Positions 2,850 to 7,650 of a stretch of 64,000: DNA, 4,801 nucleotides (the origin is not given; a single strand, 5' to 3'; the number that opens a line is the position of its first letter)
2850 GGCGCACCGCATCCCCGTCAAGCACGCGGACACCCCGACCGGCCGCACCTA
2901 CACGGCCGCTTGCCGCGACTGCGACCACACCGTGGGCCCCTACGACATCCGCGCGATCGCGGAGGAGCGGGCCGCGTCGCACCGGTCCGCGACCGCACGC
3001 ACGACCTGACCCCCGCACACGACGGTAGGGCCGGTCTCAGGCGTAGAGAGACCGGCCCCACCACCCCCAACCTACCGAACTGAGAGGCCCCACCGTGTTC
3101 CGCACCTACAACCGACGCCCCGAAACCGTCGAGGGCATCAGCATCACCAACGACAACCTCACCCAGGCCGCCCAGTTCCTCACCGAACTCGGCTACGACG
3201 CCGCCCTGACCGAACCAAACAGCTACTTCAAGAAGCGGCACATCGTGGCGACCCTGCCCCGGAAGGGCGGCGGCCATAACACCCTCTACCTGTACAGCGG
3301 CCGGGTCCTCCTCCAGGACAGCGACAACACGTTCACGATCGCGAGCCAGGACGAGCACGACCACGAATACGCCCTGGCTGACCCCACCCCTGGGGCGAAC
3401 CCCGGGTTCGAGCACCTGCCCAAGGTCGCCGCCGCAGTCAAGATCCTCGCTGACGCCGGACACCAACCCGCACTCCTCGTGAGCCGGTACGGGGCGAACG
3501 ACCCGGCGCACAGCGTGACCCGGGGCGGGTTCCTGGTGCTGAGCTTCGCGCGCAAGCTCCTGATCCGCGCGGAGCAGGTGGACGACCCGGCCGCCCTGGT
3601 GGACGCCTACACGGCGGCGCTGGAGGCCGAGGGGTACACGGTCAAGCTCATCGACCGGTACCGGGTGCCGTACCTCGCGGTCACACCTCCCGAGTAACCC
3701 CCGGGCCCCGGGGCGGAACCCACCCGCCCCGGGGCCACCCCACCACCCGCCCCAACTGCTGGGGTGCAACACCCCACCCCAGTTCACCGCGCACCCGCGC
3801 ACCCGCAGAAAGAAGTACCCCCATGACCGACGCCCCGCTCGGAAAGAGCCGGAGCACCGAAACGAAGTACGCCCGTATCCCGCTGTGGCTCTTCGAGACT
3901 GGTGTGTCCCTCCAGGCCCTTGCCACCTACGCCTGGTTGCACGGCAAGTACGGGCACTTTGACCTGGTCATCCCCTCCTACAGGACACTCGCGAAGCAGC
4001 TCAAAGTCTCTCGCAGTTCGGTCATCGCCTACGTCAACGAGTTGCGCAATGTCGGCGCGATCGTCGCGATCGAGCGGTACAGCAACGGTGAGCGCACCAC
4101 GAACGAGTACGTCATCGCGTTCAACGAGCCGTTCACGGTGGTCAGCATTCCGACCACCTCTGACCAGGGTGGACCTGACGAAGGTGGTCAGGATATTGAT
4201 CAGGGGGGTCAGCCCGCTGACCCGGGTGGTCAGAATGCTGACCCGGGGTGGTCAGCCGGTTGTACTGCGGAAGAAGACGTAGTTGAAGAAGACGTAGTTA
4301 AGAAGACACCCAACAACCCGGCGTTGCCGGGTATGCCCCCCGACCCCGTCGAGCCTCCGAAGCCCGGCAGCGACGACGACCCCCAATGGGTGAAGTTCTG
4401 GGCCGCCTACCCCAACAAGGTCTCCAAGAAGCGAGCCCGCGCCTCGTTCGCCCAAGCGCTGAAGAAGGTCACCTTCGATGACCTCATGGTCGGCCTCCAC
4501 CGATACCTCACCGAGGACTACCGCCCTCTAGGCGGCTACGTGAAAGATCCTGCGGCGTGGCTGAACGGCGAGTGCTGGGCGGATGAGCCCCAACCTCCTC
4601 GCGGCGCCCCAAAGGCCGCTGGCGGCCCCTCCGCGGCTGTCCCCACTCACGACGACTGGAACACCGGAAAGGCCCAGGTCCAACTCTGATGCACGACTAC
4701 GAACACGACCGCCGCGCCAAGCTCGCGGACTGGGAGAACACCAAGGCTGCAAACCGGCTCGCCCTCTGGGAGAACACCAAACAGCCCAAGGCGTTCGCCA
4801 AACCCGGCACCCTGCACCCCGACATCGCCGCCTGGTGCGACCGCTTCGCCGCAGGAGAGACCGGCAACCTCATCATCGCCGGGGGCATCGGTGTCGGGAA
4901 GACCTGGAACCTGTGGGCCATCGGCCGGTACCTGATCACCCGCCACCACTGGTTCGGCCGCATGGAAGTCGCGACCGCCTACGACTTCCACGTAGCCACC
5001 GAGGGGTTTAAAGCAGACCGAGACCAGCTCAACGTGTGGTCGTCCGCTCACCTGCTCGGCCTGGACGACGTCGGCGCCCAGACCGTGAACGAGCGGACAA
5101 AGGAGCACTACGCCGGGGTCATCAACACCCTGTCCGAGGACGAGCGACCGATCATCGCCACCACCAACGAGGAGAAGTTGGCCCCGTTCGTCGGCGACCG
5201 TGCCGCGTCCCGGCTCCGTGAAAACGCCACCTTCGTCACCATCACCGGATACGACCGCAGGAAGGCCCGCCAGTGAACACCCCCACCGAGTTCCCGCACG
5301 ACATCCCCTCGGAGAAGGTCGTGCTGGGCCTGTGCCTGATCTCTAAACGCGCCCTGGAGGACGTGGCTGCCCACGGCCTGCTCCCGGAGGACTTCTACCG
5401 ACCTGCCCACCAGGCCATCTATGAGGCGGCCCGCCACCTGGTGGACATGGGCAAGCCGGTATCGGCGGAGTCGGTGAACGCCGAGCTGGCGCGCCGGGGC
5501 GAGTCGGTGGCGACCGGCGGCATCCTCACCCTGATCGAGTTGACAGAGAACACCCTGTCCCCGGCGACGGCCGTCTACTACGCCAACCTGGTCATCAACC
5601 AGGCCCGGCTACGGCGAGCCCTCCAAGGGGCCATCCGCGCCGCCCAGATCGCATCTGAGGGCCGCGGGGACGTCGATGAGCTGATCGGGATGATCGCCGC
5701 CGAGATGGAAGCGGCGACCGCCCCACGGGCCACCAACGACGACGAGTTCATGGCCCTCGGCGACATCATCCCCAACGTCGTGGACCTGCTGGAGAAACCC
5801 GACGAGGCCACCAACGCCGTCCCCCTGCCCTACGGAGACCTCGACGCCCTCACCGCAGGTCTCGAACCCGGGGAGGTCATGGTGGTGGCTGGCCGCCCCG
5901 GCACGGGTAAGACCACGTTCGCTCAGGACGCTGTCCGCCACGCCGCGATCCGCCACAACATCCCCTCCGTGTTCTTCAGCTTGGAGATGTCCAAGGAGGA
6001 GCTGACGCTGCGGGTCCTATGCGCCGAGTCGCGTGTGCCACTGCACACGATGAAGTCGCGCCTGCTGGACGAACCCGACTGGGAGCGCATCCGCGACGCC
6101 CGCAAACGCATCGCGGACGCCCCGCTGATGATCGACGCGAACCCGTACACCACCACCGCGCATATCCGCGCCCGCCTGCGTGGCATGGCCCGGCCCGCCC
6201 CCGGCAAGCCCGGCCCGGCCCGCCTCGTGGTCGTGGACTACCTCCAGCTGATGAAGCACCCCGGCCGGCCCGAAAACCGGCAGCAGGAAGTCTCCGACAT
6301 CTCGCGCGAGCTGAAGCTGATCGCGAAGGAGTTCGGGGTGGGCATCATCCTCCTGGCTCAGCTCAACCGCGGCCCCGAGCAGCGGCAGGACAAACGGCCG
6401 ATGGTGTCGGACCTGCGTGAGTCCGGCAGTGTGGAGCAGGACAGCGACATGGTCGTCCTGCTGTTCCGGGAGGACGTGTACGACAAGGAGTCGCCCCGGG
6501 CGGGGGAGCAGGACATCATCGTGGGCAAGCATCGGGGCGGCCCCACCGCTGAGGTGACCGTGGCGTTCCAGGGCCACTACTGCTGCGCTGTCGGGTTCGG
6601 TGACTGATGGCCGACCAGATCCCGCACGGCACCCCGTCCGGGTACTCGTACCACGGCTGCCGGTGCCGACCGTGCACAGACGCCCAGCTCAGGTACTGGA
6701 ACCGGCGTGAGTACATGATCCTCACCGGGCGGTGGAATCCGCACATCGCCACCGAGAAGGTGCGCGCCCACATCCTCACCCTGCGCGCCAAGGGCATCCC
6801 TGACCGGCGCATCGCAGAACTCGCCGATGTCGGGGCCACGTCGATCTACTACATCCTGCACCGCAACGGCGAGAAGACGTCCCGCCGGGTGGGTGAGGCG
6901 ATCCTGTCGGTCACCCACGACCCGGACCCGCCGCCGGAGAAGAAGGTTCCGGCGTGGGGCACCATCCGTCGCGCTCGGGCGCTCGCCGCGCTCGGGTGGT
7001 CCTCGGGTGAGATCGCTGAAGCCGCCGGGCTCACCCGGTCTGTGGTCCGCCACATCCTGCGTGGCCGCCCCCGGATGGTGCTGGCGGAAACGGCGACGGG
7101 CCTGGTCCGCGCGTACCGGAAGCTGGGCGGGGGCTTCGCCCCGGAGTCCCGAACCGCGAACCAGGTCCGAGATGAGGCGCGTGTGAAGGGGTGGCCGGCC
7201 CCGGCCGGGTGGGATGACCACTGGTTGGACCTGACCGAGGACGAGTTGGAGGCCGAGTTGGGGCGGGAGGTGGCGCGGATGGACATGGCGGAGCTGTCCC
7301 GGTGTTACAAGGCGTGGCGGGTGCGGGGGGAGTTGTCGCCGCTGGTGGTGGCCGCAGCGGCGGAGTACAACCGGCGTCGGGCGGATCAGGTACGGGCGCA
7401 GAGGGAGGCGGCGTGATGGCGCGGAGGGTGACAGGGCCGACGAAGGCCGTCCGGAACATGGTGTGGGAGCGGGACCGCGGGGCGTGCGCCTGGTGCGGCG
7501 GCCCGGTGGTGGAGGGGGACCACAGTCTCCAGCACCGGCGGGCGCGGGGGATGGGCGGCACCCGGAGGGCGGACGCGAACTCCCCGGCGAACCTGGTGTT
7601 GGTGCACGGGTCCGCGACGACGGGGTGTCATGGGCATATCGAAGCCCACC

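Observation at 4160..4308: Origin-like iteron cluster plus an AT-richer tandem repeat embedded in the replication initiator gene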

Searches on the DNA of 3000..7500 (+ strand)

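Call 9: search_dna_similar(query=window:3000-7500:+, collection=phages, mode=near, max_rows=40)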
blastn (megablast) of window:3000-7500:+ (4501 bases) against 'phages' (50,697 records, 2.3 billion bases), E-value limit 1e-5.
No match.
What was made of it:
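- Tried and rejected: Megablast of 3000-7500 against 50,697 phage records found no match (call 9), so no annotated close relative could be used.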
